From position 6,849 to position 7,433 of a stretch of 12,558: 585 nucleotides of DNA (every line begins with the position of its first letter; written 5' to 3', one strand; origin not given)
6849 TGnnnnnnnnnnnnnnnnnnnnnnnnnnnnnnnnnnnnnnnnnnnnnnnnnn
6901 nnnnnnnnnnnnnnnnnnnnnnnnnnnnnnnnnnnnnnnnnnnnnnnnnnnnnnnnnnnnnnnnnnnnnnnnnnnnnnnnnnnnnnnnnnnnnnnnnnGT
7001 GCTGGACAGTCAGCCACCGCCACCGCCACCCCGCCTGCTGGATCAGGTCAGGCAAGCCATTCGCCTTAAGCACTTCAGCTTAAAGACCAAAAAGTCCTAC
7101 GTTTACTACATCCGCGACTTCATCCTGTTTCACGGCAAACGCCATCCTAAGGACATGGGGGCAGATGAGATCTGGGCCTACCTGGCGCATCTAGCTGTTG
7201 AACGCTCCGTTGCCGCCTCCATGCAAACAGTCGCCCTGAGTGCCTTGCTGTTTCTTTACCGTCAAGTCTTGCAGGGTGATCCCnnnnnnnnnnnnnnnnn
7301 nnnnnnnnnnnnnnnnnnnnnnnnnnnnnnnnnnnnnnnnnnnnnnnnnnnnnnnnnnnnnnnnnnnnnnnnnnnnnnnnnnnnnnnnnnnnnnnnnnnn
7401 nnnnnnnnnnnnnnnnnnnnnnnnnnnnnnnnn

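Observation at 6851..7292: Degenerate integron-like platform: IntI-type recombinase N-terminal fragment with an upstream attI-like repeat array, and the STAND gene in the cassette position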

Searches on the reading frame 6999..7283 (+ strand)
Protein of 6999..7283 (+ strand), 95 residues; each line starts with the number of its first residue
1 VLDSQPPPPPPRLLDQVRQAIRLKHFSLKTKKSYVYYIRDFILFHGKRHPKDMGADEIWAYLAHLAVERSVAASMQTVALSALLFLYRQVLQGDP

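Call 8: find_homologous_proteins(query=window:6999-7283:+)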
Query window:6999-7283:+ (95 aa): 1886 proteins with E <= 0.001 among 1893 candidates; the best 120 are listed.
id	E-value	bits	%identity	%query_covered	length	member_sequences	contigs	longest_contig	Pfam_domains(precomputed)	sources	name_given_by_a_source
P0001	3.1e-44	167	91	93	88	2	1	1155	PF13495.13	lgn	-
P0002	1.9e-38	148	82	89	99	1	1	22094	PF13495.13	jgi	jgi:site-specific recombinase XerD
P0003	3.8e-38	147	84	89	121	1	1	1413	PF13495.13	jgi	jgi:site-specific recombinase XerD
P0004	4.9e-38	147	77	92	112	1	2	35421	PF13495.13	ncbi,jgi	jgi:site-specific recombinase XerD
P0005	5.8e-38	147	87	87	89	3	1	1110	PF13495.13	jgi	-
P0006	8.4e-38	146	81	91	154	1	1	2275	PF13495.13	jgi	jgi:site-specific recombinase XerD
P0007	1.1e-37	146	77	92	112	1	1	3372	PF13495.13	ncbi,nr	ncbi:MAG: phage integrase N-terminal SAM-like domain-containing protein [Leptolyngbyaceae cyanobacte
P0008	1.2e-37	146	80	89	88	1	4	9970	PF13495.13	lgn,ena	-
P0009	1.3e-37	146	81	89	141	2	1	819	PF13495.13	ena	-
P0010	1.5e-37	146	82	89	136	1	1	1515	PF13495.13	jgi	jgi:site-specific recombinase XerD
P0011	1.7e-37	145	83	92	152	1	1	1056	PF13495.13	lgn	-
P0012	4.7e-37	144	79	89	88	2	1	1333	PF13495.13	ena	-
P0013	5.4e-37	144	81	89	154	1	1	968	PF13495.13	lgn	-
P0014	6.1e-37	144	80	89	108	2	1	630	PF13495.13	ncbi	ncbi:MAG: site-specific integrase, partial [Cyanobacteria bacterium J06638_22]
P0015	1.3e-36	143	79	89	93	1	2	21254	PF13495.13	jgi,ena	jgi:site-specific recombinase XerD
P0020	9.6e-36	140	79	86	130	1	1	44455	PF13495.13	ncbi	ncbi:MAG: phage integrase N-terminal SAM-like domain-containing protein [Cyanobacteria bacterium P01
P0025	1.3e-34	136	79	88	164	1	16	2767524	PF13495.13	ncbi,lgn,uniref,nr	ncbi:phage integrase N-terminal SAM-like domain-containing protein [Synechococcus elongatus]|uniref:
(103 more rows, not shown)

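Call 11: find_encoding_contigs(protein=P0020, flank=6000, max_places=3)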
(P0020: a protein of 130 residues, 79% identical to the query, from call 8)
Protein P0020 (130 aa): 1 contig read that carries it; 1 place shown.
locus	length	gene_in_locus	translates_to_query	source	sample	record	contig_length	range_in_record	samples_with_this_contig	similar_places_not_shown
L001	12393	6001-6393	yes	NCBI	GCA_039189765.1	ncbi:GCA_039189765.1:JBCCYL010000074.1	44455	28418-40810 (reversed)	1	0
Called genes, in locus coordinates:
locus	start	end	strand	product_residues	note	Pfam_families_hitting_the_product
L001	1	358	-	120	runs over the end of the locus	PF01638:HxlR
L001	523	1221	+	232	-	PF02798:GST_N, PF13417:GST_N_3 (weak), PF13409:GST_N_2, PF00043:GST_C, PF13410:GST_C_2, PF14497:GST_C_3 (faint)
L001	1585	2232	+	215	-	PF00578:AhpC-TSA, PF08534:Redoxin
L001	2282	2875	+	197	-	PF02525:Flavodoxin_2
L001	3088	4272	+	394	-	PF06772:LtrA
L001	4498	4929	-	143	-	PF22769:DCD, PF00692:dUTPase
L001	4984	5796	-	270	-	PF22769:DCD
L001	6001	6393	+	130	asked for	PF13495:Phage_int_SAM_4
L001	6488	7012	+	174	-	-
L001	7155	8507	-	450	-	PF00202:Aminotran_3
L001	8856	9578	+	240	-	PF00117:GATase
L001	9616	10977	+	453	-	PF00120:Gln-synt_C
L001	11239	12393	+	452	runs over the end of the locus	PF00743:FMO-like, PF07992:Pyr_redox_2, PF13454:NAD_binding_9 (faint), PF13738:Pyr_redox_3, PF13434:Lys_Orn_oxgnase, PF00743:FMO-like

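Call 12: find_encoding_contigs(protein=P0025, flank=6000, max_places=3)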
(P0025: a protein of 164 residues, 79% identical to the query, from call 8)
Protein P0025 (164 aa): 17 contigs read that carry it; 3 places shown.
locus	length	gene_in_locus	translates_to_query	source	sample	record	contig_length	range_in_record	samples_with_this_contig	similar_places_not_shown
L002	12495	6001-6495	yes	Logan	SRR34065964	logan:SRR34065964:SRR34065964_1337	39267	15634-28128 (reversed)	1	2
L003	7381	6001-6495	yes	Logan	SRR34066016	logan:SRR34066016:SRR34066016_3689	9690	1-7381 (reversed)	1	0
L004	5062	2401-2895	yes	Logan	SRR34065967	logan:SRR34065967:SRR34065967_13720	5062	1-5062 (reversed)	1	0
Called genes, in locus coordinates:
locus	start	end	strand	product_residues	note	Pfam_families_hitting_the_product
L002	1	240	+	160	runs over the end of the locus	PF02542:YgbB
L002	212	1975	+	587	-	PF00496:SBP_bac_5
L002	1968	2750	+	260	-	PF00731:AIRC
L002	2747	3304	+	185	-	PF09367:CpeS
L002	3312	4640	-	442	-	PF00239:Resolvase (weak), PF07508:Recombinase (weak)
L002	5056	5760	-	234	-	PF00072:Response_reg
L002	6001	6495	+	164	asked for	PF13495:Phage_int_SAM_4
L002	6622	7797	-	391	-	PF07690:MFS_1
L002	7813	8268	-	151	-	PF04657:DMT_YdcZ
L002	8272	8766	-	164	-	PF04657:DMT_YdcZ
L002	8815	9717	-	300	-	PF01073:3Beta_HSD, PF01370:Epimerase, PF02719:Polysacc_synt_2 (faint), PF04321:RmlD_sub_bind, PF05368:NmrA, PF13460:NAD_binding_10, PF16363:GDP_Man_Dehyd (faint)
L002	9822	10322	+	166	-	PF22381:Staph_reg_Sar_Rot (weak), PF01047:MarR, PF12802:MarR_2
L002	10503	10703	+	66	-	-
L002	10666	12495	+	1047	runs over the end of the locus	PF00989:PAS, PF01590:GAF, PF13185:GAF_2, PF08447:PAS_3, PF00989:PAS, PF08447:PAS_3, PF08448:PAS_4, PF13426:PAS_9, +5 more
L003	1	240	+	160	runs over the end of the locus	PF02542:YgbB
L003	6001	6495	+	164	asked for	PF13495:Phage_int_SAM_4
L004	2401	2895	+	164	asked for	PF13495:Phage_int_SAM_4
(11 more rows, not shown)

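Call 17: find_related_loci(query=A2, collection=genome_contigs, flank=10000)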
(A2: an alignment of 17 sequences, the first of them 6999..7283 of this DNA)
Query A2 (95 aa) in genome_contigs; peptide patterns used: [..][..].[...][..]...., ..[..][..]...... (x = any residue, [..] = any of these).
599 stretches matched a pattern (row limit reached: there are more); 590 encode a relative of the query (tblastn E <= 1e-3); the best 80 are kept; 80 distinct loci.
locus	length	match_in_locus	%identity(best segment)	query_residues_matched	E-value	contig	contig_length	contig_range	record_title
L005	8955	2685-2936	81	8-91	3e-42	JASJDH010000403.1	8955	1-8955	MAG: Leptolyngbyaceae cyanobacterium MO_188.B28 MO_188.c_9263, whole genome shotgun sequence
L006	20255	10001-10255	81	7-91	4e-42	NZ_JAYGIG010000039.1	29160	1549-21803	Leptothoe sp. PORK10 BA2 NODE_70_length_29160_cov_33.287707, whole genome shotgun sequence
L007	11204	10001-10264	75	4-91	1e-40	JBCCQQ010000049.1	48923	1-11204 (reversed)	MAG: Cyanobacteria bacterium P01_D01_bin.156 k141_2258056_length_48923_cov_20.9910, whole genome shotgun sequence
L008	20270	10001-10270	76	2-91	1e-39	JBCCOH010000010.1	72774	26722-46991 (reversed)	MAG: Cyanobacteria bacterium P01_D01_bin.1 k141_2695475_length_72774_cov_24.3571, whole genome shotgun sequence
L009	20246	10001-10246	73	10-91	1e-37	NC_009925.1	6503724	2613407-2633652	Acaryochloris marina MBIC11017, complete sequence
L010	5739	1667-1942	62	3-94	1e-35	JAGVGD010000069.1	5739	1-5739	MAG: Thiobacillus sp. isolate DeMMO2_16 c_000000076482, whole genome shotgun sequence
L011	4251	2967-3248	63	3-94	6e-36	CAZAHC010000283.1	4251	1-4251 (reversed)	MAG TPA_asm: uncultured Fibrobacteraceae bacterium isolate binchicken_co65_483 genome assembly, contig: NODE_70483_lengt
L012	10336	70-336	69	5-91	3e-35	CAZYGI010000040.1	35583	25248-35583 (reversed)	MAG TPA_asm: uncultured Anaerolineales bacterium isolate binchicken_co115_307 genome assembly, contig: NODE_2025_length_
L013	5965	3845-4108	66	4-91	5e-35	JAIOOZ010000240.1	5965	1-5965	MAG: Betaproteobacteria bacterium isolate LakeFargette_0920_ALND_MAG_62_19 LacPavin_0920_ALND_scaffold_210378, whole gen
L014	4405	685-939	72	10-94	4e-35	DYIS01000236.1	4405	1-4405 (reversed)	MAG TPA_asm: Ktedonobacter racemifer isolate FI88_62_8 Afr_mines_FI88_5241_length_4405_cov_2_559770, whole genome shotgu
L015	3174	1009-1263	68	8-92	5e-35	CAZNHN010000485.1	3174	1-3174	MAG TPA_asm: uncultured Phaeodactylibacter sp. isolate binchicken_co405_48 genome assembly, contig: NODE_47492_length_31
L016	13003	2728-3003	63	1-92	1e-34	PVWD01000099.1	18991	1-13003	Filamentous cyanobacterium CCP2 NODE_125_length_18991_cov_5.36373_ID_83927, whole genome shotgun sequence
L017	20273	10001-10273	64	1-91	8e-35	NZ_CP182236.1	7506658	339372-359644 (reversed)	Egbenema sp. FJBBOT/2019 chromosome, complete genome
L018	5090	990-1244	68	8-92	9e-35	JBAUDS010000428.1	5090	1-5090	MAG: Thermoanaerobaculia bacterium isolate MFD13100_ilm_asm_bin9 k127_188456, whole genome shotgun sequence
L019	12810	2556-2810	66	7-91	2e-34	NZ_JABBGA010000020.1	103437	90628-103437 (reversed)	Zoogloea dura strain G-4-1-14 contig20, whole genome shotgun sequence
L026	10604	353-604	68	8-91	1e-33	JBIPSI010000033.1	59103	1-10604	MAG: Spirulina sp. isolate Cam_3-MAG04 sequence33, whole genome shotgun sequence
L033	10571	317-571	65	8-92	5e-33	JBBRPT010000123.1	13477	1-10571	MAG: Leptolyngbyales cyanobacterium isolate metawrap_la1_101 W_la1_101_k141_767994L_13477_cov_21.0645, whole genome shot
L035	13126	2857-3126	58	5-94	3e-33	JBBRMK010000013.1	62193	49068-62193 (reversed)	MAG: Pseudanabaenales cyanobacterium isolate La1_metabat2.034 LA1C_B2.034_k141_2400194L_62193_cov_35.1685, whole genome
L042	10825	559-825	63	5-91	8e-33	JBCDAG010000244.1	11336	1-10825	MAG: Cyanobacteria bacterium P01_F01_bin.53 k141_2076474_length_11336_cov_17.5602, whole genome shotgun sequence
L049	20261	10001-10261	62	8-94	2e-32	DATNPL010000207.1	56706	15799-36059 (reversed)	MAG TPA_asm: Coleofasciculaceae cyanobacterium isolate SMAG_U16480 k141_15799, whole genome shotgun sequence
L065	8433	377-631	64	10-94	8e-32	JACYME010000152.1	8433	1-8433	MAG: Leptolyngbyaceae cyanobacterium T60_A2020_046 NODE_4842_length_8433_cov_166.657, whole genome shotgun sequence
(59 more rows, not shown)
